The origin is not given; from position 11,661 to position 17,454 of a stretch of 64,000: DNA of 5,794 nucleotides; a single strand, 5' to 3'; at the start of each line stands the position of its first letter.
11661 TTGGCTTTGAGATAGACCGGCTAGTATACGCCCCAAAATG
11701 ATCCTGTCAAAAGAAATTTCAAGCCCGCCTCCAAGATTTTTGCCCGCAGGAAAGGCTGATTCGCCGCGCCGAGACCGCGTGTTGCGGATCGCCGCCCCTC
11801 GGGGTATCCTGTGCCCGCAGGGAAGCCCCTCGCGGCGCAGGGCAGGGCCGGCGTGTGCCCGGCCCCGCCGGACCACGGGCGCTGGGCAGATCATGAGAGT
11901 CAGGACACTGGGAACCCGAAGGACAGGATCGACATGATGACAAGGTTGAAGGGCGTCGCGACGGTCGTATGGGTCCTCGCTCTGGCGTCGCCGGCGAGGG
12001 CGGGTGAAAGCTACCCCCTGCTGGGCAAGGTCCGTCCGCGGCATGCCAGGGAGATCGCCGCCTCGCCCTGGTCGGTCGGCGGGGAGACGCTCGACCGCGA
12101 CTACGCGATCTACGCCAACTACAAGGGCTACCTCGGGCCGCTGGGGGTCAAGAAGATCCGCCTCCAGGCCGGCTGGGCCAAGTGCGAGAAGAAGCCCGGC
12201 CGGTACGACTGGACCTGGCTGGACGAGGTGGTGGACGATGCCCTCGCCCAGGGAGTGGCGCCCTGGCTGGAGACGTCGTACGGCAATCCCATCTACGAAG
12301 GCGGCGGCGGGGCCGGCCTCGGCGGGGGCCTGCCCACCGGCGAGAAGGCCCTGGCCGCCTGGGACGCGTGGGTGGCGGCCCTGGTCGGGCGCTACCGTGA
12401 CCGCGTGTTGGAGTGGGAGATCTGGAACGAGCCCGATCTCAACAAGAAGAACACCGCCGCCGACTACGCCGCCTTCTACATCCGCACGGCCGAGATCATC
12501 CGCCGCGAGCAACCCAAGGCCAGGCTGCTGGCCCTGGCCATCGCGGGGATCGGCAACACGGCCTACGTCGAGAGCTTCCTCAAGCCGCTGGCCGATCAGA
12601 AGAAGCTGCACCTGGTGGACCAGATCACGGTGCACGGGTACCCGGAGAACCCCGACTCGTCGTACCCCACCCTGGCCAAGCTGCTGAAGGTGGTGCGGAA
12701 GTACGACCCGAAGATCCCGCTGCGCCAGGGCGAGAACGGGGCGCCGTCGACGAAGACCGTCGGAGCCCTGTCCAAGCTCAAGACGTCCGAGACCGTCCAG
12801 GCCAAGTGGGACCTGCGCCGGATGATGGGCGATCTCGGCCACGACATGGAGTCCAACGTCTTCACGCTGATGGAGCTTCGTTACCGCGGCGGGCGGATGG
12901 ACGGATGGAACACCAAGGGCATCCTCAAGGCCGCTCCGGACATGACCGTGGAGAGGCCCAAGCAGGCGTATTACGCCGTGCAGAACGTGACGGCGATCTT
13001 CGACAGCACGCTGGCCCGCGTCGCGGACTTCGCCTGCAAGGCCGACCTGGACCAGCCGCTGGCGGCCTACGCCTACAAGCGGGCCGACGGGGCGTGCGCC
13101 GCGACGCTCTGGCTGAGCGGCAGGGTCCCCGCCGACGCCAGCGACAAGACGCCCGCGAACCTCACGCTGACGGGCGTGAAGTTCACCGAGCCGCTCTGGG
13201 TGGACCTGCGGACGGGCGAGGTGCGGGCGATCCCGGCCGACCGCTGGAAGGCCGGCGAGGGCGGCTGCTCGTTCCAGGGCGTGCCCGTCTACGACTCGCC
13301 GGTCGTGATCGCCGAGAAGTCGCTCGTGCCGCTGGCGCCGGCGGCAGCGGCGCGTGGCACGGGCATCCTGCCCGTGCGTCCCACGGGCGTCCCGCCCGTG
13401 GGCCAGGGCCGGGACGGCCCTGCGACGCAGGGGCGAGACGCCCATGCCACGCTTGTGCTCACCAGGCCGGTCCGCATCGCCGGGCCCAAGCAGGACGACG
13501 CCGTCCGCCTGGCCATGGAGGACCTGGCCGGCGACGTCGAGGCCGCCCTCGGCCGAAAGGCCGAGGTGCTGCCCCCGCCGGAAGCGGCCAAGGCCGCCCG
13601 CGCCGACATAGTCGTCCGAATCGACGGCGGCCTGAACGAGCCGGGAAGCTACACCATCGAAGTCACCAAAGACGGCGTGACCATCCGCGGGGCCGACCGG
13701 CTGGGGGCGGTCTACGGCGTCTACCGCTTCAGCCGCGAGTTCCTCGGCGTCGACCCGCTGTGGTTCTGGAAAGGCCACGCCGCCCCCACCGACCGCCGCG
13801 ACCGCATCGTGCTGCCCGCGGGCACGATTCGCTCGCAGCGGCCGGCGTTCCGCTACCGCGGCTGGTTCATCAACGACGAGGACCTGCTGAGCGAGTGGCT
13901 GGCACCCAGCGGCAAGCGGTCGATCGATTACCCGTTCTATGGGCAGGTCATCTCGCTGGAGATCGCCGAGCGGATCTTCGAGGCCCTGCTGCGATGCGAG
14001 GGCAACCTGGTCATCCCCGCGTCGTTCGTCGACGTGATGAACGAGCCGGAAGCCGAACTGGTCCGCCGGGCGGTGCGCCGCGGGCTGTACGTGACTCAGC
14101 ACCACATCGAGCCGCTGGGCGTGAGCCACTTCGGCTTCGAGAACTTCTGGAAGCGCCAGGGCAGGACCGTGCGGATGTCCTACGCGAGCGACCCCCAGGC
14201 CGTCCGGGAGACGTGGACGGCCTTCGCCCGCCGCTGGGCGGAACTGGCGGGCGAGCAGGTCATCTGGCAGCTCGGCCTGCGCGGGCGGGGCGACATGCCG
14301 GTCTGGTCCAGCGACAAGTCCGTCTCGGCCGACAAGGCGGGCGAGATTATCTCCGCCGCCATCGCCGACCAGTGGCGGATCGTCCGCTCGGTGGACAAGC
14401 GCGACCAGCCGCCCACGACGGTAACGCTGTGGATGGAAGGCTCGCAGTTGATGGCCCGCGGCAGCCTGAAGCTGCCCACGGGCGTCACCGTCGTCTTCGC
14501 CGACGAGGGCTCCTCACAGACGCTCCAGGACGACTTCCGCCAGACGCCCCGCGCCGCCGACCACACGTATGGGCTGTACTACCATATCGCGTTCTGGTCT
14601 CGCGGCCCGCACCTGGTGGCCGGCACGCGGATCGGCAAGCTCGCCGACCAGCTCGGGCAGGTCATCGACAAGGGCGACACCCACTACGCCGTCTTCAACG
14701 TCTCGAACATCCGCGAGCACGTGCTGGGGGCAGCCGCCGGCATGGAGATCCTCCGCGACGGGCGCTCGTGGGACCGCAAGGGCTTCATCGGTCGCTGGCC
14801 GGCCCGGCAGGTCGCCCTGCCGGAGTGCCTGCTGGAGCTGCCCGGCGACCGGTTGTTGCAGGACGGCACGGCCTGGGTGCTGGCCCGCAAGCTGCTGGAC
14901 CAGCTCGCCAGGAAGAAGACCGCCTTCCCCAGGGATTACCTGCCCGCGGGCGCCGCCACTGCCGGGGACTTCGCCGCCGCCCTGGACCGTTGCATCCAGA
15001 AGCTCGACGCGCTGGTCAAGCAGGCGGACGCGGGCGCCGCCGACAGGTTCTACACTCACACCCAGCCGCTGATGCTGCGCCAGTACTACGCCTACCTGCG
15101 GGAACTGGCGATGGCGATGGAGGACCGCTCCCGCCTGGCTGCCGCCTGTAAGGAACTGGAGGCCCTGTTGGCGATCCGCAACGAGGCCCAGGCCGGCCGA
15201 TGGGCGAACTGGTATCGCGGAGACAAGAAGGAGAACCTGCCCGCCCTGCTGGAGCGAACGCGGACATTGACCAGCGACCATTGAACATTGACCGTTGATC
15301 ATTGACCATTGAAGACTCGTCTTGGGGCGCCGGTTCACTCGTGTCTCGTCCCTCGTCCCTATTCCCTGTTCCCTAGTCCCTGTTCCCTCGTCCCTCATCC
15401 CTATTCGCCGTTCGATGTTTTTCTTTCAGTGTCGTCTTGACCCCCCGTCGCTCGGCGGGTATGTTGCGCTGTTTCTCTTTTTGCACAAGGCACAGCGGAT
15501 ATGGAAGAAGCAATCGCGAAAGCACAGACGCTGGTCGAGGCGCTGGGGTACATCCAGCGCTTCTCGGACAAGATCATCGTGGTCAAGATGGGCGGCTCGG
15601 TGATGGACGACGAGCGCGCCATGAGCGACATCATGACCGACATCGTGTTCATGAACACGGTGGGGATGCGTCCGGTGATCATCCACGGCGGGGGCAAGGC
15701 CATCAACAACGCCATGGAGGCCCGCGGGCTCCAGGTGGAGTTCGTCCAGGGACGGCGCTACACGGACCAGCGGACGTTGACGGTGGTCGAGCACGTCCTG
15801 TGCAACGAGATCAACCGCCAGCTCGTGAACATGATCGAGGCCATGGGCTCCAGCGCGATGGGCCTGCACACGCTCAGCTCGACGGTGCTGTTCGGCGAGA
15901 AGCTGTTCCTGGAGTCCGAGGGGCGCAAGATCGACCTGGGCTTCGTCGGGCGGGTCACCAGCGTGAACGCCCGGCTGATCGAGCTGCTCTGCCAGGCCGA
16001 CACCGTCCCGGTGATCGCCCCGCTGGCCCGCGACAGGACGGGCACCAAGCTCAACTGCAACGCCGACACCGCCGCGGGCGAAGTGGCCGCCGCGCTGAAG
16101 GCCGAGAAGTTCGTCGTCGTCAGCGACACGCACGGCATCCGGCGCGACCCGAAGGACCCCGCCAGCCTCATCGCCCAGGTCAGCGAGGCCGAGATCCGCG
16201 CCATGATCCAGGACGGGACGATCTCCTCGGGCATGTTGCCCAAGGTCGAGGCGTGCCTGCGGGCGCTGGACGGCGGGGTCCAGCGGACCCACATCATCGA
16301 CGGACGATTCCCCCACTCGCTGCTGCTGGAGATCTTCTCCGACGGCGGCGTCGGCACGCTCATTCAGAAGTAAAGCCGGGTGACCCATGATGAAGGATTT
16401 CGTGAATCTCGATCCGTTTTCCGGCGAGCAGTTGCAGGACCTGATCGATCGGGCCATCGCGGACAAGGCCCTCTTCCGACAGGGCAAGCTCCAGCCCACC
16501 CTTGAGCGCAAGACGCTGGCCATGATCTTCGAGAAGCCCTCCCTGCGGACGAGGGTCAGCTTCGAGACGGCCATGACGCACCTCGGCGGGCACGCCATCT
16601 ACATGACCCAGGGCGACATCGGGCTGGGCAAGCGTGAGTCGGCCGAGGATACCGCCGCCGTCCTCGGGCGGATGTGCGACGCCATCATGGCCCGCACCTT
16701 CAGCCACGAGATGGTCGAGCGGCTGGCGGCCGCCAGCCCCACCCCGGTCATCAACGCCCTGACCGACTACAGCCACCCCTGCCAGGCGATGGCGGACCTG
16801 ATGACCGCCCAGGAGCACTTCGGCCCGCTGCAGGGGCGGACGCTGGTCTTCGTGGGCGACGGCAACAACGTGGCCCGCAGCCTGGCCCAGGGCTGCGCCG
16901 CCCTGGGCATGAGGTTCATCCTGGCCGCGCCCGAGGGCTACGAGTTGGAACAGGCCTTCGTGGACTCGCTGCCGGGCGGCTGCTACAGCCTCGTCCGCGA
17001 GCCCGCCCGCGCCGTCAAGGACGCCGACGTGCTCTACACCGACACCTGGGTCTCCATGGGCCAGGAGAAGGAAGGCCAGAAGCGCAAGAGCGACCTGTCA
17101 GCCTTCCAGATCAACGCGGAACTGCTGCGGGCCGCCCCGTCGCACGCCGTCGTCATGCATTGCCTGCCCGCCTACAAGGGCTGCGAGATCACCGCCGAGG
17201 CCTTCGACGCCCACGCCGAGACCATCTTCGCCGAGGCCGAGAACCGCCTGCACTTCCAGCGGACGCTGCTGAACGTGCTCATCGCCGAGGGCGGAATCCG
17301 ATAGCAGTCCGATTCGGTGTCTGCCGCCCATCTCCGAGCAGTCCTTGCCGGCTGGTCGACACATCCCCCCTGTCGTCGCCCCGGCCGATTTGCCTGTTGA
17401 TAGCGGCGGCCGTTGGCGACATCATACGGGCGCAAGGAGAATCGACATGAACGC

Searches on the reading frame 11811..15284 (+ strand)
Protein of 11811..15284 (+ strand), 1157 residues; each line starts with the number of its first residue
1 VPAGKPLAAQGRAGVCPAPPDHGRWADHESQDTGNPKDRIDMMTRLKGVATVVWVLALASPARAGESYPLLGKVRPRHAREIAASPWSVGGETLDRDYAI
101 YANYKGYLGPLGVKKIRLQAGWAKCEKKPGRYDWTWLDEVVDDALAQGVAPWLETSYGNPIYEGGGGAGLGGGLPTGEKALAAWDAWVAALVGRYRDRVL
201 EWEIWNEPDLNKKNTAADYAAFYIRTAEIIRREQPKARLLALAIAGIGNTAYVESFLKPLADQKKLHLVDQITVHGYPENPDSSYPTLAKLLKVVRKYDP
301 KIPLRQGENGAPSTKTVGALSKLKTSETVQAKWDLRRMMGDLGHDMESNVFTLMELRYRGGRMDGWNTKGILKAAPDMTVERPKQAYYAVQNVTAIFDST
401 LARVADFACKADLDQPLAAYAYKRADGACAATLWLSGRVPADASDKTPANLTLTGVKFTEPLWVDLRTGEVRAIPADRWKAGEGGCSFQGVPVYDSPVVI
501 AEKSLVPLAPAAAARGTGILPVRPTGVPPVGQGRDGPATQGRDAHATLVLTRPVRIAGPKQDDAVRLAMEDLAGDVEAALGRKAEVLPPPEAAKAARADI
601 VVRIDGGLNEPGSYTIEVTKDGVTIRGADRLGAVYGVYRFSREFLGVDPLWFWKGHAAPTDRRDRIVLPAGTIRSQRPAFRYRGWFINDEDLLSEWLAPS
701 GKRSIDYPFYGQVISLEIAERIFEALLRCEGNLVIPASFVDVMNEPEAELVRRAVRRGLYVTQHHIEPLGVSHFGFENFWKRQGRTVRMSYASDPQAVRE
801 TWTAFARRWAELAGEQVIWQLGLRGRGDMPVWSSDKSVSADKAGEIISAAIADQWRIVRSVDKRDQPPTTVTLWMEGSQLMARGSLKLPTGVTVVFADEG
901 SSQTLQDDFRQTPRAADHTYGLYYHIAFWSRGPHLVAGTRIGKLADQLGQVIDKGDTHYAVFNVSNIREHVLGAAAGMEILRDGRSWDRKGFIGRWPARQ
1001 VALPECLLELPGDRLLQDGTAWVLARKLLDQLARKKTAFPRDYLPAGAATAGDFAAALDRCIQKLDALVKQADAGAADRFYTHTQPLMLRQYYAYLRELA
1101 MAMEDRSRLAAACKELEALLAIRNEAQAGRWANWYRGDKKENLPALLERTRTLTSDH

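Call 89: search_protein_families(library=pfam, proteins=[window:11811-15284:+], max_evalue=0.00001)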
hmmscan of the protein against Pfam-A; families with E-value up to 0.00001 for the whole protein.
window:11811-15284:+ (1157 aa): 3 families
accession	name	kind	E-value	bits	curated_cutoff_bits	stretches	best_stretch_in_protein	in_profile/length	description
PF15979.11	Glyco_hydro_115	-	2.5e-52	178.9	27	1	676-1000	2-308/335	Glycosyl hydrolase family 115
PF01229.23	Glyco_hydro_39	-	3.9e-07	29.7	26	1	131-282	73-231/472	Glycosyl hydrolases family 39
PF02838.20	Glyco_hydro_20b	-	4.1e-06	28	26.1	0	545-637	15-101/124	Glycosyl hydrolase family 20, domain 2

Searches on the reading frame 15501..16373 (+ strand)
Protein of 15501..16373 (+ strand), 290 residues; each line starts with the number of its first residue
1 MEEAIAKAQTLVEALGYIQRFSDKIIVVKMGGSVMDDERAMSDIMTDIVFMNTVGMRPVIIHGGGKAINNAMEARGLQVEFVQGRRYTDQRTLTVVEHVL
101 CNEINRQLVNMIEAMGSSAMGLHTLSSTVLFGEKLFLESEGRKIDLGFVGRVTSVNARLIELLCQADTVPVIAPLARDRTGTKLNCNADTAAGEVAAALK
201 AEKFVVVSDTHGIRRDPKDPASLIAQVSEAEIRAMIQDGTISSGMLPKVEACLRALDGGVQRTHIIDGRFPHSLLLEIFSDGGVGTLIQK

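Call 89: search_protein_families(library=pfam, proteins=[window:15501-16373:+], max_evalue=0.00001)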
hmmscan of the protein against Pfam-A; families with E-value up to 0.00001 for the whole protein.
window:15501-16373:+ (290 aa): 1 family
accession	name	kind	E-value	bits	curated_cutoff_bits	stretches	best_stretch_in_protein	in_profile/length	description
PF00696.33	AA_kinase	-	1.7e-46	159.3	24.9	1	24-267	1-234/234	Amino acid kinase family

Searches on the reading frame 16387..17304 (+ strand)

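Call 89: search_protein_families(library=pfam, proteins=[window:16387-17304:+], max_evalue=0.00001)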
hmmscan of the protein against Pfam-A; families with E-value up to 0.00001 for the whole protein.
window:16387-17304:+ (305 aa): 2 families
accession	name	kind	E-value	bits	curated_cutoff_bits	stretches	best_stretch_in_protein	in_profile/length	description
PF02729.26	OTCace_N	-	1e-47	162.3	29.9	1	3-143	1-148/148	Aspartate/ornithine carbamoyltransferase, carbamoyl-P binding domain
PF00185.30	OTCace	-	9e-46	156.2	29.4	1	149-297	1-156/157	Aspartate/ornithine carbamoyltransferase, Asp/Orn binding domain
